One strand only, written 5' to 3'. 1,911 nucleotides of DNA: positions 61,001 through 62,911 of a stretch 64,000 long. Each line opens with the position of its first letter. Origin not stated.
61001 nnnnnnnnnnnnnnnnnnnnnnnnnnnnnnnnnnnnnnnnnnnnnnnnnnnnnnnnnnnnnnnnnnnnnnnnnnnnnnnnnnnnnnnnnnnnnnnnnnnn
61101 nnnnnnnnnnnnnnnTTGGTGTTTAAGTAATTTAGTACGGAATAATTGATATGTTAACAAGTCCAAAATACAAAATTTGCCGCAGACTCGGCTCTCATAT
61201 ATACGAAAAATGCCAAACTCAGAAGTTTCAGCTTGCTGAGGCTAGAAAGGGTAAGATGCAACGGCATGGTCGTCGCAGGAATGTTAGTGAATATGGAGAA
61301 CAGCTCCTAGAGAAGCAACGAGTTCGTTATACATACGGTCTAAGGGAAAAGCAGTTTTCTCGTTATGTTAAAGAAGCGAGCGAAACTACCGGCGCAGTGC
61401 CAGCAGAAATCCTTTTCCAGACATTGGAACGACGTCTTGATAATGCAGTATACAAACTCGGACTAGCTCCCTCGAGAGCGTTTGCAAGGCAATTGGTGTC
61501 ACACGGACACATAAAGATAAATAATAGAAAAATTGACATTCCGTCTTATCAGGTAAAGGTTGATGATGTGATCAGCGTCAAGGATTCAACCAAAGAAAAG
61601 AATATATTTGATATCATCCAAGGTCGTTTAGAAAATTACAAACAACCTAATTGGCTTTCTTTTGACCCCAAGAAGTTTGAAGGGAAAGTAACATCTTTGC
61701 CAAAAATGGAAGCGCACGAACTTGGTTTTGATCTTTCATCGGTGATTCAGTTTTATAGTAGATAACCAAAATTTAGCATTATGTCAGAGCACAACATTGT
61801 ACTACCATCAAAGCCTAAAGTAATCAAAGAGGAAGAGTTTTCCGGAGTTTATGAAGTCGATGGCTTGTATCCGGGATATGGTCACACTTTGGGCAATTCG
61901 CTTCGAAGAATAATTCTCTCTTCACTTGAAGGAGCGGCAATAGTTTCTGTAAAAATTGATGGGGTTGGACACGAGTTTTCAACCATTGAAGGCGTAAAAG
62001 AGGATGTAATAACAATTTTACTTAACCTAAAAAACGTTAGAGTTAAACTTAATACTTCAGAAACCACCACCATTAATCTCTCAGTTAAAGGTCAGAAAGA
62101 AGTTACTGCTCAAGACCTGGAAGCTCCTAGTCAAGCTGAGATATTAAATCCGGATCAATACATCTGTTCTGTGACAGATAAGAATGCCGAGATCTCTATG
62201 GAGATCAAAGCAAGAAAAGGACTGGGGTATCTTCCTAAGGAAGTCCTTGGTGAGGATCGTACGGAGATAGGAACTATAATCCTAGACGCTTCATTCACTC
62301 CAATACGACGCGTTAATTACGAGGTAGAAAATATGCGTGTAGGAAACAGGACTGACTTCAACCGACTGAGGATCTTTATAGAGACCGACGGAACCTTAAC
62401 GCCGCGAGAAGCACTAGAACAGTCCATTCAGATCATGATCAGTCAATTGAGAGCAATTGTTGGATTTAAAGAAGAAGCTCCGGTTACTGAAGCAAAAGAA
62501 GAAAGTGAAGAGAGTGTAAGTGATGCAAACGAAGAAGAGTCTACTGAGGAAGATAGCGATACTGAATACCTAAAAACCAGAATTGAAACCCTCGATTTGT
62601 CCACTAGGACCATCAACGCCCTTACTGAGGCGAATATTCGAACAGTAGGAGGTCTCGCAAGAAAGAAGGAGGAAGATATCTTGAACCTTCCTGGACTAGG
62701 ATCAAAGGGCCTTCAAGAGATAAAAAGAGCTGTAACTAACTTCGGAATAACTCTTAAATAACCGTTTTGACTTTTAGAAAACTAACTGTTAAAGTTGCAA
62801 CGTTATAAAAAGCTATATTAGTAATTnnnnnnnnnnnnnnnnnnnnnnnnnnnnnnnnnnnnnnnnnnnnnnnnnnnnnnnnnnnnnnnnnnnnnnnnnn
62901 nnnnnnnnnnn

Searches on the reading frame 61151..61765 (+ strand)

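Call 95: search_protein_families(library=pfam, proteins=[window:61151-61765:+], max_evalue=0.00001)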
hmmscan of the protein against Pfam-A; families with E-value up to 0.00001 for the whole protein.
window:61151-61765:+ (204 aa): 2 families
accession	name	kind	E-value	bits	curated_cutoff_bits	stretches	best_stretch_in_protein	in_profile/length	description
PF00163.24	Ribosomal_S4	-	1.2e-19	71.3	23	1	2-93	2-95/95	Ribosomal protein S4/S9 N-terminal domain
PF01479.30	S4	-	2.9e-19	69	22.8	1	94-141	1-48/48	S4 domain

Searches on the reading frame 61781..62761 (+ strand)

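Call 95: search_protein_families(library=pfam, proteins=[window:61781-62761:+], max_evalue=0.00001)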
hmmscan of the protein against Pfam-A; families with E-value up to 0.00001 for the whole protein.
window:61781-62761:+ (326 aa): 3 families
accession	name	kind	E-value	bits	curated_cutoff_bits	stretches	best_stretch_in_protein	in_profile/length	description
PF01000.31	RNA_pol_A_bac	-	3.3e-32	111.6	33.9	1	57-173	1-119/119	RNA polymerase Rpb3/RpoA insert domain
PF01193.29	RNA_pol_L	-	5.1e-21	74.6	24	1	31-223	5-74/74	RNA polymerase Rpb3/Rpb11 dimerisation domain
PF03118.21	RNA_pol_A_CTD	-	7.2e-18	64.5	23.8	1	256-318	3-65/67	Bacterial RNA polymerase, alpha chain C terminal domain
